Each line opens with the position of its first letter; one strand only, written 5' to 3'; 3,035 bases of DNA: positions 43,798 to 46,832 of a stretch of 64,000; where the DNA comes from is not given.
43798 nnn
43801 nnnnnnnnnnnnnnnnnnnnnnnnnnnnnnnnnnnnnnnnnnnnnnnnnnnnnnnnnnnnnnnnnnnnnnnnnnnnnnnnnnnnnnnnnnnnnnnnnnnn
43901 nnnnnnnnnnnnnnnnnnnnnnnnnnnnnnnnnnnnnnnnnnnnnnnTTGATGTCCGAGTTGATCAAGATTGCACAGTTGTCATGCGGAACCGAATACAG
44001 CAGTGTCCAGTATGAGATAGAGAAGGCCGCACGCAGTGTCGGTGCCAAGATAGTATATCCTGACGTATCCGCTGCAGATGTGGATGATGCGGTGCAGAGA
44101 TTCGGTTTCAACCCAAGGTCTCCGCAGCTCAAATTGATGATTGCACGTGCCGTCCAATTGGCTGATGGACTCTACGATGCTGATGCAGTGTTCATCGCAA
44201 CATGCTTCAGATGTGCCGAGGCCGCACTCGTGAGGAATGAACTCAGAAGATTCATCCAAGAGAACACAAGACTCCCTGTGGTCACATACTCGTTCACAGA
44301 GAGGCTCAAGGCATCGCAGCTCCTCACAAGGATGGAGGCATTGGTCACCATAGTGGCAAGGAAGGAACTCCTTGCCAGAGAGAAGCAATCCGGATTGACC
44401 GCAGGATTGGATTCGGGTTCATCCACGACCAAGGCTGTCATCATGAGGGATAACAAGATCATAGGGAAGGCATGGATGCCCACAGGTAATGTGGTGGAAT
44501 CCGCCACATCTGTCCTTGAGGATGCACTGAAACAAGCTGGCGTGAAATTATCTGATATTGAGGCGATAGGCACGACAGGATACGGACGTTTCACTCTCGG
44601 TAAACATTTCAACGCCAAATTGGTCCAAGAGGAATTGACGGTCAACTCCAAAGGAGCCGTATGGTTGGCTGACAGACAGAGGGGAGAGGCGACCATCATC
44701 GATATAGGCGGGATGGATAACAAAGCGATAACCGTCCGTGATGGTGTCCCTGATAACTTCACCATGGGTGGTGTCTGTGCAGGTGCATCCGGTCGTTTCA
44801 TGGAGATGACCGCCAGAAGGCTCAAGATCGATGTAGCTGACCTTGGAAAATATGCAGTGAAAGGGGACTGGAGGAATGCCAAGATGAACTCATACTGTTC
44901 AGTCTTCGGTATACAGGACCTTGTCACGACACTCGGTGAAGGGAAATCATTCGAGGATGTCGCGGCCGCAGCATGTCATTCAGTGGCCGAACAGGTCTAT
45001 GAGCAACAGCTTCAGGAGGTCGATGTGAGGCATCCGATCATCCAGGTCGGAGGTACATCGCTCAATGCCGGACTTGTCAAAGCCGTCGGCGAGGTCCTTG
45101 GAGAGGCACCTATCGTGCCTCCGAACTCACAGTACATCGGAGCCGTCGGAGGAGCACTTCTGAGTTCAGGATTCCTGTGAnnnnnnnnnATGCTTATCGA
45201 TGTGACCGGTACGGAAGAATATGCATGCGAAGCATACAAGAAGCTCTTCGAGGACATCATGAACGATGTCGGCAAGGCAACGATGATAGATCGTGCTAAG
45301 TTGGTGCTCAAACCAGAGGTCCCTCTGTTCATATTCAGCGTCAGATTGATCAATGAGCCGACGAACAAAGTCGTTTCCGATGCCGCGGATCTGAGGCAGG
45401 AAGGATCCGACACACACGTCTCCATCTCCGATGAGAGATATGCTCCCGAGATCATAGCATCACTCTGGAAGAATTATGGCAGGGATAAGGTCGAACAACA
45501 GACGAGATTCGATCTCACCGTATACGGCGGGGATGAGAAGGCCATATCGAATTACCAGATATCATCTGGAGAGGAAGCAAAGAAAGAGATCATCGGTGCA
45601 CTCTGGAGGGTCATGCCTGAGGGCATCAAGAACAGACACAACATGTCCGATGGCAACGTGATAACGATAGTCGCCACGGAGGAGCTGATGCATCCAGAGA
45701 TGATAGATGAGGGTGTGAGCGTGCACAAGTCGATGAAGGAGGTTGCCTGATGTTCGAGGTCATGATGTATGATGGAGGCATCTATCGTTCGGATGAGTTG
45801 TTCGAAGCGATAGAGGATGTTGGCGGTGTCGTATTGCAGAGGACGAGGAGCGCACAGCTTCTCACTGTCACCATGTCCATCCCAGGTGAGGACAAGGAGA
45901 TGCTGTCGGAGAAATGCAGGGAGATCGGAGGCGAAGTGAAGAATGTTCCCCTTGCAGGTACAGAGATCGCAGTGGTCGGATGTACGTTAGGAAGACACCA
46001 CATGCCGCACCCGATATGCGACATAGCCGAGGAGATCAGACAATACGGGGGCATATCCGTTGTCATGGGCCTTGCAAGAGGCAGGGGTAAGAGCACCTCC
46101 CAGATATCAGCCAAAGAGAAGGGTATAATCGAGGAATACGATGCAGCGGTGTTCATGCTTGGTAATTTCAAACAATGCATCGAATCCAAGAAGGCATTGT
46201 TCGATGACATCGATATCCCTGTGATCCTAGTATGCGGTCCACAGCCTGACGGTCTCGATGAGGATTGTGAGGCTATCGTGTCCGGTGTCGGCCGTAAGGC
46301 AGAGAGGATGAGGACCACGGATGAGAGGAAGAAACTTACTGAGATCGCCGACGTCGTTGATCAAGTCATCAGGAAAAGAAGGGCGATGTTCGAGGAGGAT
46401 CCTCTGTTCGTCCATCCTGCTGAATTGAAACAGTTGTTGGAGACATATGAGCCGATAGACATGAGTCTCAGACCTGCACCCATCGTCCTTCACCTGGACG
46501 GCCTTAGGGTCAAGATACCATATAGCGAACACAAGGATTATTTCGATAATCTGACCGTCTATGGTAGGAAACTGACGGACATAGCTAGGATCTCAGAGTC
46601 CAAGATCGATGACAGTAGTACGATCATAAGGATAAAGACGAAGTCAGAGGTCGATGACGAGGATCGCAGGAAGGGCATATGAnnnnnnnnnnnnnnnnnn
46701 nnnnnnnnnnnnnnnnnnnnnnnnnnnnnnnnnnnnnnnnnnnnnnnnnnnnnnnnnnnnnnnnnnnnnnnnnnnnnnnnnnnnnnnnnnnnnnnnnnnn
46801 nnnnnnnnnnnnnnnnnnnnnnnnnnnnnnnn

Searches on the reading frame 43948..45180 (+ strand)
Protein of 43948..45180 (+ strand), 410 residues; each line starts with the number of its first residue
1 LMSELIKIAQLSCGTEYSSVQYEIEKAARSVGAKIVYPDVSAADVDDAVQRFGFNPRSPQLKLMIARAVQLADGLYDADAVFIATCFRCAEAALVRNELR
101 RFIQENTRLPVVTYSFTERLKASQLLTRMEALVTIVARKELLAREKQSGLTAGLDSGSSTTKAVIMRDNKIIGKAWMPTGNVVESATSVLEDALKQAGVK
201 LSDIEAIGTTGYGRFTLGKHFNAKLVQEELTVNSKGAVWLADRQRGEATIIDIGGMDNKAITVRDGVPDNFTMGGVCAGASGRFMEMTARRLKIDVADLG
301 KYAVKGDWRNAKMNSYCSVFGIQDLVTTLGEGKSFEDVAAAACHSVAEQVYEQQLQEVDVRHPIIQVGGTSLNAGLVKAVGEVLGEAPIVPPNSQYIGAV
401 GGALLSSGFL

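Call 84: search_protein_families(library=ncbifam, proteins=[window:43948-45180:+], max_evalue=0.00001)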
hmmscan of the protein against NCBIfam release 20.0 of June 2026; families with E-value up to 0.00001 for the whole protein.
window:43948-45180:+ (410 aa): 6 families
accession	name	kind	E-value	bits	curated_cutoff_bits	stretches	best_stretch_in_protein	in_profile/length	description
TIGR03286.1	methan_mark_15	hypoth_equivalog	1.6e-210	699.2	455.75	1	6-409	1-404/404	methanogenesis marker 15 protein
TIGR00241.1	CoA_E_activ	domain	1.1e-94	316.6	125.4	1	151-405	2-248/248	acyl-CoA dehydratase activase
TIGR03192.1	benz_CoA_bzdQ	equivalog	1.4e-31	110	380.2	1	150-406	33-286/293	benzoyl-CoA reductase, bzd-type, subunit Q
TIGR02261.1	benz_CoA_red_D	equivalog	4e-20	72.1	312.85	1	150-404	2-260/262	benzoyl-CoA reductase subunit D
TIGR02259.1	benz_CoA_red_A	equivalog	4.7e-19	68.5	578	1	198-402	225-428/432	benzoyl-CoA reductase subunit A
NF009842.0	PRK13317.1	equivalog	3.4e-06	26.6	234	0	151-245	4-92/277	type II pantothenate kinase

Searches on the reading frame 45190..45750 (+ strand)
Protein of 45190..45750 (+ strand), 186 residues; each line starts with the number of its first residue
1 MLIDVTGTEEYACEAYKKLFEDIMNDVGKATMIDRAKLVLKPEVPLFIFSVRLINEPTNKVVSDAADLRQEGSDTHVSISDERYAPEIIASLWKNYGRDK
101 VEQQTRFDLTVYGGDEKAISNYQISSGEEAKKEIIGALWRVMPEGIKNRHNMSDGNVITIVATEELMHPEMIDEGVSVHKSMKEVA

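Call 84: search_protein_families(library=ncbifam, proteins=[window:45190-45750:+], max_evalue=0.00001)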
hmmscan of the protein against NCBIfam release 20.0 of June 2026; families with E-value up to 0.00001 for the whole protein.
window:45190-45750:+ (186 aa): 1 family
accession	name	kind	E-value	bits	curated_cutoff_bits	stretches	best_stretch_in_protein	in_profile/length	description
TIGR03291.1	methan_mark_17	hypoth_equivalog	8.9e-32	110.3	67.1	1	5-178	2-181/185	methanogenesis marker 17 protein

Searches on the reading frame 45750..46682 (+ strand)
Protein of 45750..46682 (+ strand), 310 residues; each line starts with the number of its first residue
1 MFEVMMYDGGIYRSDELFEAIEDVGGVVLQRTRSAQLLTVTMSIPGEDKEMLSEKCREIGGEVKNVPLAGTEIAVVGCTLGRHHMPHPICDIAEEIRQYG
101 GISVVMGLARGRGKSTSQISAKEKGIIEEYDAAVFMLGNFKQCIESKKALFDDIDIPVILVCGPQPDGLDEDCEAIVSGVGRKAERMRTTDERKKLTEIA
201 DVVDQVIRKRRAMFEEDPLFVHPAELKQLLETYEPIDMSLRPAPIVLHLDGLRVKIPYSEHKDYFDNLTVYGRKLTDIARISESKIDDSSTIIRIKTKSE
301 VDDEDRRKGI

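Call 84: search_protein_families(library=ncbifam, proteins=[window:45750-46682:+], max_evalue=0.00001)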
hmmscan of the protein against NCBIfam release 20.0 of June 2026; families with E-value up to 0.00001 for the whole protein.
window:45750-46682:+ (310 aa): 2 families
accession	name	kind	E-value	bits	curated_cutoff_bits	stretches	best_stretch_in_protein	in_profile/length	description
TIGR03274.1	methan_mark_7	hypoth_equivalog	8e-92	307.5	349.15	1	2-301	1-302/302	methanogenesis marker 7 protein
TIGR03264.1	met_CoM_red_C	equivalog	1e-09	38.2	213.5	1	71-210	33-176/194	methyl-coenzyme M reductase I operon protein C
